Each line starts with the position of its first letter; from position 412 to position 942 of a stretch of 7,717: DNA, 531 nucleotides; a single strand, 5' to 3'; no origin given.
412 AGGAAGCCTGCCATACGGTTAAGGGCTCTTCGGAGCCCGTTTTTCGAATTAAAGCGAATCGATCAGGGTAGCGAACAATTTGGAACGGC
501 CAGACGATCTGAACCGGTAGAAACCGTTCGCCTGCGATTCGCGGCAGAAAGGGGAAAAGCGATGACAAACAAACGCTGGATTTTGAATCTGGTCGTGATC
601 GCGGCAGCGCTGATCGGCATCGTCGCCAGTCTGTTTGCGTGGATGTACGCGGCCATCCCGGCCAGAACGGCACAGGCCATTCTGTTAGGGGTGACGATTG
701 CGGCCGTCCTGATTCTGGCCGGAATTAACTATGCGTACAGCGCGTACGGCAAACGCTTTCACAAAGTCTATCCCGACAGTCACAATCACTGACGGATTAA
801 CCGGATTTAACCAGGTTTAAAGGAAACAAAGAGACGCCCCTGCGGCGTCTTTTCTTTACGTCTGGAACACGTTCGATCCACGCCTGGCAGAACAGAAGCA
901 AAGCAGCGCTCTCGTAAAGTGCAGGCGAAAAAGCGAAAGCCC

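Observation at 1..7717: The whole gene block is bracketed by perfect 125-bp inverted repeats with no recombinase inside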

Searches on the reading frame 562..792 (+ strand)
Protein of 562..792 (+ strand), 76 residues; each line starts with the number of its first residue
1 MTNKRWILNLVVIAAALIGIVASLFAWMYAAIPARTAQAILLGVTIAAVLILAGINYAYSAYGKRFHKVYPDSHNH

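Call 8: search_protein_families(library=pfam, proteins=[window:562-792:+])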
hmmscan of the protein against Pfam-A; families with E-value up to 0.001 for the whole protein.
window:562-792:+ (76 aa): 0 families

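Call 12: find_encoding_contigs(protein=window:562-792:+, flank=10000, max_places=10)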
Protein window:562-792:+ (76 aa): 24 contigs read that carry it; 10 places shown.
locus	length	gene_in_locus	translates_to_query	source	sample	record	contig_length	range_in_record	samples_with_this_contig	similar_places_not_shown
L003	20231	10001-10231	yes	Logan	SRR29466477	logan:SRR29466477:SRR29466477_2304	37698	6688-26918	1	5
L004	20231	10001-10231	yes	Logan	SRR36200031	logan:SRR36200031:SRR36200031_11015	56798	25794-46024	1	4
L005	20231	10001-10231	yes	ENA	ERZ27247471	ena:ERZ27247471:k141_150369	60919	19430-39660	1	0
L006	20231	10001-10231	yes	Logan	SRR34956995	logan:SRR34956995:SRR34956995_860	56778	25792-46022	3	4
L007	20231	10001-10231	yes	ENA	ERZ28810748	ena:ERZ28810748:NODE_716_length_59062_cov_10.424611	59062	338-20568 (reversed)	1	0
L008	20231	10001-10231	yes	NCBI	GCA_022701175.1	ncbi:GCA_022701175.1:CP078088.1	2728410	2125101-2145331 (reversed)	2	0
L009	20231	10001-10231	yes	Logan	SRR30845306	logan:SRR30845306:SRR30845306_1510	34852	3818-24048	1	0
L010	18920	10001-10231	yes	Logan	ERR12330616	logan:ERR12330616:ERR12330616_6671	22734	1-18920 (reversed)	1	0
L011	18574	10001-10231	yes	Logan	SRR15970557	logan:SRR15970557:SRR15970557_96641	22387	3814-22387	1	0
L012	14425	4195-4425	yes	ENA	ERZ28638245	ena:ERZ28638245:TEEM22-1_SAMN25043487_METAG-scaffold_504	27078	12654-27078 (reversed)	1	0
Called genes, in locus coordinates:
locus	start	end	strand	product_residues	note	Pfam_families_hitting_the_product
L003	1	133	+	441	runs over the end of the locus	PF00815:Histidinol_dh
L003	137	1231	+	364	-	PF00155:Aminotran_1_2, PF04864:Alliinase_C (weak)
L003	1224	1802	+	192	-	PF00475:IGPD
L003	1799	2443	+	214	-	PF00117:GATase, PF01174:SNO (weak)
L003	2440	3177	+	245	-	PF00977:His_biosynth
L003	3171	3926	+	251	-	PF00977:His_biosynth, PF02581:TMP-TENI (faint), PF01207:Dus (faint), PF03060:NMO (weak)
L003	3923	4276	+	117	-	PF01502:PRA-CH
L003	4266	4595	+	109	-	PF01503:PRA-PH, PF03819:MazG (weak)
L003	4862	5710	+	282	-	-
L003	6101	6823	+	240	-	PF00072:Response_reg, PF00486:Trans_reg_C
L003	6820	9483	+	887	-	PF00512:HisKA, PF02518:HATPase_c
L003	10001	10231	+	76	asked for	-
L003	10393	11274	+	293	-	PF01177:Asp_Glu_race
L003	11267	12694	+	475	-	PF02127:Peptidase_M18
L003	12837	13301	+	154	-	PF06094:GGACT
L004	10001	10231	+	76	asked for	-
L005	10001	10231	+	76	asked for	-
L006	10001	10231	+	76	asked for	-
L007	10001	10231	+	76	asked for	-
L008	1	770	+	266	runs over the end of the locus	PF00977:His_biosynth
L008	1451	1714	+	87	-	-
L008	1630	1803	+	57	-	PF01502:PRA-CH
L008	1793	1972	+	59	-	-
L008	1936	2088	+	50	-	PF01503:PRA-PH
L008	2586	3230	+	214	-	-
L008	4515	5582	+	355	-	-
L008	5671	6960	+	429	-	PF00512:HisKA, PF02518:HATPase_c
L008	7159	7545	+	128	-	PF05717:TnpB_IS66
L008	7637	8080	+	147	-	-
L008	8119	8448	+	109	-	PF03050:DDE_Tnp_IS66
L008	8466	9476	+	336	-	PF03050:DDE_Tnp_IS66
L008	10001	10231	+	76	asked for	-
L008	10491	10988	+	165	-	PF01177:Asp_Glu_race (weak)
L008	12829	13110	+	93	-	-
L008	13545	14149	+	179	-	PF01966:HD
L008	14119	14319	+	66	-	-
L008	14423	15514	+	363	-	PF00702:Hydrolase, PF05116:S6PP (faint), PF08282:Hydrolase_3, PF13419:HAD_2 (faint)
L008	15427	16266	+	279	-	PF00303:Thymidylat_synt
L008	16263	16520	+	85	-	PF00186:DHFR_1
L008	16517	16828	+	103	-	PF00186:DHFR_1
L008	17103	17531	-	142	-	PF03050:DDE_Tnp_IS66, PF13817:DDE_Tnp_IS66_C (weak)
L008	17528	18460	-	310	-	PF03050:DDE_Tnp_IS66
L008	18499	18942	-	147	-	-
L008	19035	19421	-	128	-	PF05717:TnpB_IS66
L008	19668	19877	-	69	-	-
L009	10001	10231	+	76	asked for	-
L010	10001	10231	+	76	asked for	-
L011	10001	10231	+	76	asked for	-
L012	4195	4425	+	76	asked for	-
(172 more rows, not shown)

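Call 20: search_protein_families(library=pfam, proteins=[L008:19035-19421:-, L008:18499-18942:-, L008:17528-18460:-, L008:17103-17762:-], max_evalue=0.01)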
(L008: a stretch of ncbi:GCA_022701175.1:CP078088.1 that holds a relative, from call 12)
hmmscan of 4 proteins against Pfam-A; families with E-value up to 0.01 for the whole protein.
L008:19035-19421:- (128 aa): 1 family
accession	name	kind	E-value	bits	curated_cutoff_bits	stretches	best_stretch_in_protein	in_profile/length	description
PF05717.18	TnpB_IS66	-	3e-29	101.3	26.6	1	19-114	2-96/101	IS66 Orf2 like protein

L008:18499-18942:- (147 aa): 1 family
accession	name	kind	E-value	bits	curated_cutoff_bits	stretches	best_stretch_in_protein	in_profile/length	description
PF13007.12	LZ_Tnp_IS66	-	0.0065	17.6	22.9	0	46-146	4-64/71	Transposase C of IS166 homeodomain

L008:17528-18460:- (310 aa): 1 family
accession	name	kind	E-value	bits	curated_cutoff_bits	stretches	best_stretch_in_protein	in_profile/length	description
PF03050.20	DDE_Tnp_IS66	-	1.5e-34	120.1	23.1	1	57-232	1-179/284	Transposase IS66 family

L008:17103-17762:- (219 aa): 2 families
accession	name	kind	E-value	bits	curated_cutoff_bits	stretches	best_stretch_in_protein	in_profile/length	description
PF03050.20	DDE_Tnp_IS66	-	1.9e-24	87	23.1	1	36-145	174-283/284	Transposase IS66 family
PF13817.11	DDE_Tnp_IS66_C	-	1.6e-05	25.4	30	1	152-194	1-39/39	IS66 C-terminal element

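Call 21: find_homologous_proteins(query=L008:19035-19421:-)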
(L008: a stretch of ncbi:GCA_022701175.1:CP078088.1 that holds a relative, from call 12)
Query L008:19035-19421:- (128 aa): 43 proteins with E <= 0.001 among 63 candidates.
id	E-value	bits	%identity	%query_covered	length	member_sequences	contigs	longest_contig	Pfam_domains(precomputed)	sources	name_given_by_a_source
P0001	2.0e-78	278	100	100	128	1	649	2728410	PF05717.19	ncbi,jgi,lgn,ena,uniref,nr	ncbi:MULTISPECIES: IS66 family insertion sequence element accessory protein TnpB [Bacteria]|jgi:tran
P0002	2.7e-78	278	99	100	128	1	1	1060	PF05717.19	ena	-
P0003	3.8e-78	277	99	100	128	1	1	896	PF05717.19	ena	-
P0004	3.9e-78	277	99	100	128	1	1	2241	PF05717.19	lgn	-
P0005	5.0e-78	277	99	100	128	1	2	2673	PF05717.19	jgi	-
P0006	5.1e-78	277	99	100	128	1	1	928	PF05717.19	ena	-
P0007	5.2e-78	277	99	100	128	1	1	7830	PF05717.19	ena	-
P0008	5.5e-78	277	99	100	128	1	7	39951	PF05717.19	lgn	-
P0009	1.4e-77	276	99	100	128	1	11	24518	PF05717.19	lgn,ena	-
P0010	1.5e-77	275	99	100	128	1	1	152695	PF05717.19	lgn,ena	-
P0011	1.5e-77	275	99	100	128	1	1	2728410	PF05717.19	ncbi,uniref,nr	ncbi:IS66 family insertion sequence element accessory protein TnpB [Allobaculum sp. Allo2]|uniref:IS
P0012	1.9e-77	275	99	100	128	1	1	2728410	PF05717.19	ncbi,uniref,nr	ncbi:IS66 family insertion sequence element accessory protein TnpB [Allobaculum sp. Allo2]|uniref:IS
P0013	2.6e-77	275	99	100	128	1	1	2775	PF05717.19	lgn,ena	-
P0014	2.6e-77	275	99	100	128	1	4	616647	PF05717.19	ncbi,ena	-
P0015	2.7e-77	275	98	100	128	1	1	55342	PF05717.19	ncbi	-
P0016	1.7e-76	272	98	100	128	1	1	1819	PF05717.19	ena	-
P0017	6.7e-76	270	97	100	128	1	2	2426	PF05717.19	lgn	-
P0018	2.3e-72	259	100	92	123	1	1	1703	PF05717.19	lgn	-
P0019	2.3e-63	230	82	100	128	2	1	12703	PF05717.19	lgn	-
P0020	3.6e-57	210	100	76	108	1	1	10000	PF05717.19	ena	-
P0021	7.1e-54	199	70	100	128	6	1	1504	PF05717.19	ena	-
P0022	3.0e-53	197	67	100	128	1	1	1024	PF05717.19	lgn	-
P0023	7.2e-48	180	66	100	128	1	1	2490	PF05717.19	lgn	-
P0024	3.1e-47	177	66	100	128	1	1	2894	PF05717.19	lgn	-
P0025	4.0e-46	174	64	100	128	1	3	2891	PF05717.19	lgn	-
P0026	3.8e-45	171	71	84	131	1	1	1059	PF05717.19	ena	-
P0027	4.0e-44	167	64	95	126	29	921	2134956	PF05717.19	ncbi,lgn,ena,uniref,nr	ncbi:IS66 family insertion sequence element accessory protein TnpB [Allobaculum stercoricanis]|unire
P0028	5.9e-44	167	62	100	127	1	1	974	PF05717.19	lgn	-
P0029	1.6e-42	162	59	100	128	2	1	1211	PF05717.19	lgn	-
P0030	4.2e-41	158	97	59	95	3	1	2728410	PF05717.19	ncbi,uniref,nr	ncbi:transposase [Allobaculum sp. Allo2]|uniref:transposase n=1 Tax=Allobaculum sp. Allo2 TaxID=2853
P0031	3.2e-40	155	62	96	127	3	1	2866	PF05717.19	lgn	-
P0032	1.3e-39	153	59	100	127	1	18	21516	PF05717.19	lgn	-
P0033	2.1e-39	152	57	95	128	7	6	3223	PF05717.19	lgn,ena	-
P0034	2.4e-38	149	58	100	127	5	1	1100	PF05717.19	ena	-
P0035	1.3e-37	146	56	100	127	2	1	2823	PF05717.19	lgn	-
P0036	7.6e-37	144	63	100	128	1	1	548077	PF05717.19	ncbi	-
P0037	9.4e-35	137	65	73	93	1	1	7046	PF05717.19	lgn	-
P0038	5.5e-27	112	79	55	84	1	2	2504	PF05717.19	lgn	-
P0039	2.5e-25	107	73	59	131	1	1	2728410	PF05717.19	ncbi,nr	ncbi:IS66 family insertion sequence element accessory protein TnpB [Allobaculum sp. Allo2]|nr:IS66 f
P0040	6.1e-19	86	41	82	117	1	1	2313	PF05717.19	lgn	-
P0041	3.9e-17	80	42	91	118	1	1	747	PF05717.19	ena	-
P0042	8.1e-17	79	42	91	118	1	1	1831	PF05717.19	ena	-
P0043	2.8e-12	65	43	78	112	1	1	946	PF05717.19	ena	-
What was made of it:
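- On IS66 family insertion sequence: NCBI names it IS66 family TnpB (call 21).
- Closest known: IS66 family insertion sequences. Different: The closest relatives are confined to Allobaculum and gut metagenomes (call 21).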

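Call 22: find_encoding_contigs(protein=P0001, flank=4000, max_places=10)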
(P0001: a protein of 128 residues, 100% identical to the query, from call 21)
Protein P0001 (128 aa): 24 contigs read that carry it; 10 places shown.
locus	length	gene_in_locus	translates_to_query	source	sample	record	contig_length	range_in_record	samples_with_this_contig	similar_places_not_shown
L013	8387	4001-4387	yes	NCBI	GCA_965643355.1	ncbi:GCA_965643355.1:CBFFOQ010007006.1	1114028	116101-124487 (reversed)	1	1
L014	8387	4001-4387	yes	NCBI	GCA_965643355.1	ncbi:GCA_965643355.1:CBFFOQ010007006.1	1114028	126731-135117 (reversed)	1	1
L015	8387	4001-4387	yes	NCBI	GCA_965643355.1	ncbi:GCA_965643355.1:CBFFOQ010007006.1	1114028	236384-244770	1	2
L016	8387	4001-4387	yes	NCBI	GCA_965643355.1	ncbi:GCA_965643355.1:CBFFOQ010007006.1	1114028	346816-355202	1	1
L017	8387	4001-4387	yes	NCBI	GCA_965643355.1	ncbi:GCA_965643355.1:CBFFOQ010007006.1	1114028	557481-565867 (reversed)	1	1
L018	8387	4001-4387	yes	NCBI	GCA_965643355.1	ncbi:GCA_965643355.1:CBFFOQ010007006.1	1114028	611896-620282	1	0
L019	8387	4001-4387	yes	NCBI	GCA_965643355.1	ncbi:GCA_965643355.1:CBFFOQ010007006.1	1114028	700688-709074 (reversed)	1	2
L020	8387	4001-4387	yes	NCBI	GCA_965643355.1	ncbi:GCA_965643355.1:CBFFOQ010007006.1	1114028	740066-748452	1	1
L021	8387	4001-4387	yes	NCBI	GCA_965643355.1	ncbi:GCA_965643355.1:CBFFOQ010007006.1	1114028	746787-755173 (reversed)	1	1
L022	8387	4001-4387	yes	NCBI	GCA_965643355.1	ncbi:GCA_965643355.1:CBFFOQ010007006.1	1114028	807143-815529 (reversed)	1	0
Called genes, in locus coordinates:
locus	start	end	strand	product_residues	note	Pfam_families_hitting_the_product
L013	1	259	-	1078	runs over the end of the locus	-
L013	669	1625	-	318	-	PF00343:Phosphorylase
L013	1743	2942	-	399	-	PF00343:Phosphorylase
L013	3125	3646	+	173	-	-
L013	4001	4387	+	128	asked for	PF05717:TnpB_IS66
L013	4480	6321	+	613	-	PF03050:DDE_Tnp_IS66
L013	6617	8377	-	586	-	PF02690:Na_Pi_cotrans, PF01895:PhoU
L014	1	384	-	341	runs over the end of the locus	PF00106:adh_short, PF01073:3Beta_HSD, PF01370:Epimerase, PF02719:Polysacc_synt_2, PF04321:RmlD_sub_bind, PF07993:NAD_binding_4, PF08659:KR, PF13460:NAD_binding_10, +2 more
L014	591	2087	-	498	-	PF01087:GalP_UDP_transf, PF02744:GalP_UDP_tr_C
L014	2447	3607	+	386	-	PF00005:ABC_tran, PF17912:OB_MalK, PF08402:TOBE_2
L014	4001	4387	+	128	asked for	PF05717:TnpB_IS66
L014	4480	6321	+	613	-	PF03050:DDE_Tnp_IS66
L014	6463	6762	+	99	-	-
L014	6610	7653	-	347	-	-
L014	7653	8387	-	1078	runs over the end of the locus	-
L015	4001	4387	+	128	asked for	PF05717:TnpB_IS66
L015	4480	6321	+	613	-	PF03050:DDE_Tnp_IS66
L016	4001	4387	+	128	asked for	PF05717:TnpB_IS66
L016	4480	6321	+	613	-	PF03050:DDE_Tnp_IS66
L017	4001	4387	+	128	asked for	PF05717:TnpB_IS66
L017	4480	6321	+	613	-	PF03050:DDE_Tnp_IS66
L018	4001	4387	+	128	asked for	PF05717:TnpB_IS66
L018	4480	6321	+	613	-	PF03050:DDE_Tnp_IS66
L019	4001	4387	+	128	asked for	PF05717:TnpB_IS66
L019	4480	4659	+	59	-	-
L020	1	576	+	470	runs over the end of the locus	PF02881:SRP54_N, PF00448:SRP54, PF01656:CbiA (weak), PF02978:SRP_SPB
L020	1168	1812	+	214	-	PF18813:PBECR4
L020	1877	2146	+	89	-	PF00886:Ribosomal_S16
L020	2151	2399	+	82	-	PF13083:KH_KhpA-B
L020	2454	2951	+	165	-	PF01782:RimM, PF05239:PRC, PF24986:PRC_RimM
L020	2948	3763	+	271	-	PF01746:tRNA_m1G_MT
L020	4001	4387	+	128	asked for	PF05717:TnpB_IS66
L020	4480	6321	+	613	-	PF03050:DDE_Tnp_IS66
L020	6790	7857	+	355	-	PF13539:Peptidase_M15_4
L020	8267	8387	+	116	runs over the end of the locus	PF01245:Ribosomal_L19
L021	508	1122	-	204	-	PF01351:RNase_HII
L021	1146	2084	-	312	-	PF01926:MMR_HSR1, PF02421:FeoB_N (weak)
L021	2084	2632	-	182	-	PF10502:Peptidase_S26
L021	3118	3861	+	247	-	PF23023:Anti-Pycsar_Apyc1, PF00753:Lactamase_B, PF12706:Lactamase_B_2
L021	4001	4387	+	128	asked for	PF05717:TnpB_IS66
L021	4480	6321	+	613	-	PF03050:DDE_Tnp_IS66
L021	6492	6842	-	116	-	PF01245:Ribosomal_L19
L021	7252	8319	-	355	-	PF13539:Peptidase_M15_4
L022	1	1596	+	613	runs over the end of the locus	PF03050:DDE_Tnp_IS66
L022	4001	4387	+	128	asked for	PF05717:TnpB_IS66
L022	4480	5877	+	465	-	PF03050:DDE_Tnp_IS66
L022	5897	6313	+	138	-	PF03050:DDE_Tnp_IS66, PF13817:DDE_Tnp_IS66_C (weak)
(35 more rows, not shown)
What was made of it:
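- TnpB is indexed on 649 contigs, mostly 2-5 kb, which is typical of a collapsed repeat (calls 21, 22).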

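Call 28: find_related_loci(query=L013:4480-6321:+, collection=genome_contigs, flank=3000)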
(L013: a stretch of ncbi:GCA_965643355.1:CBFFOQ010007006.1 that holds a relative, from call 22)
Query L013:4480-6321:+ (613 aa) in genome_contigs; peptide patterns used: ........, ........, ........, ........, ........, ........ (x = any residue, [..] = any of these).
14 stretches matched a pattern, but none encodes a relative of the query by tblastn (E <= 1e-3).
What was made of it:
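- Tried and rejected: A protein-seeded scan of the same collection with the 613-aa TnpC found no confirmed relative (call 28).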

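Call 35: search_protein_families(library=ncbifam, proteins=[L013:4001-4387:+, L013:4480-6321:+])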
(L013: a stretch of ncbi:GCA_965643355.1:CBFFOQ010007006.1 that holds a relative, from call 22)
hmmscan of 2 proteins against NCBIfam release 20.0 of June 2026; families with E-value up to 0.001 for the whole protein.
L013:4001-4387:+ (128 aa): 1 family
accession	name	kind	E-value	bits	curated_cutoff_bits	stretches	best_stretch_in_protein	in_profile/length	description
NF033819.0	IS66_TnpB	equivalog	4.4e-25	87.4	50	1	20-111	1-90/90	IS66 family insertion sequence element accessory protein TnpB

L013:4480-6321:+ (613 aa): 1 family
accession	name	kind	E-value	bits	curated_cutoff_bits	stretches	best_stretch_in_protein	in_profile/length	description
NF033517.1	transpos_IS66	equivalog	1.2e-77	261.6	180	2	140-411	13-268/387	IS66 family transposase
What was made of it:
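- On IS66 family insertion sequence: The 128-aa ORF scores 101.3 bits against PF05717 and 87.4 bits against NF033819 (cut-off 50) (calls 20, 35).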

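Call 36: search_protein_families(library=pfam, proteins=[L013:4480-6321:+], max_evalue=0.01)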
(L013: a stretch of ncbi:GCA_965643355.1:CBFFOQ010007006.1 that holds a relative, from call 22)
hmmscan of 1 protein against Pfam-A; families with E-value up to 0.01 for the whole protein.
L013:4480-6321:+ (613 aa): 3 families
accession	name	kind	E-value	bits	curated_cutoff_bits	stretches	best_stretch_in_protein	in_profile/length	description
PF03050.20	DDE_Tnp_IS66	-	6.1e-60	203.5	23.1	1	218-539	1-283/284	Transposase IS66 family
PF13817.11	DDE_Tnp_IS66_C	-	5.6e-05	23.7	30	1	546-587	1-38/39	IS66 C-terminal element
PF13005.12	zf-IS66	-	0.0043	17.9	27.3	0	153-193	2-43/46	zinc-finger binding domain of transposase IS66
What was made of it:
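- On IS66 family insertion sequence: The intact 613-aa TnpC (L013 4480-6321) scores 203.5 bits against PF03050 (cut-off 23.1) and 261.6 bits against NF033517 (cut-off 180) (calls 35, 36).
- The IS proteins hit PF05717/NF033819 (TnpB) and PF03050/PF13817/NF033517 (IS66 transposase), above the curated cut-offs except PF13817, which is sub-threshold (calls 20, 35, 36).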
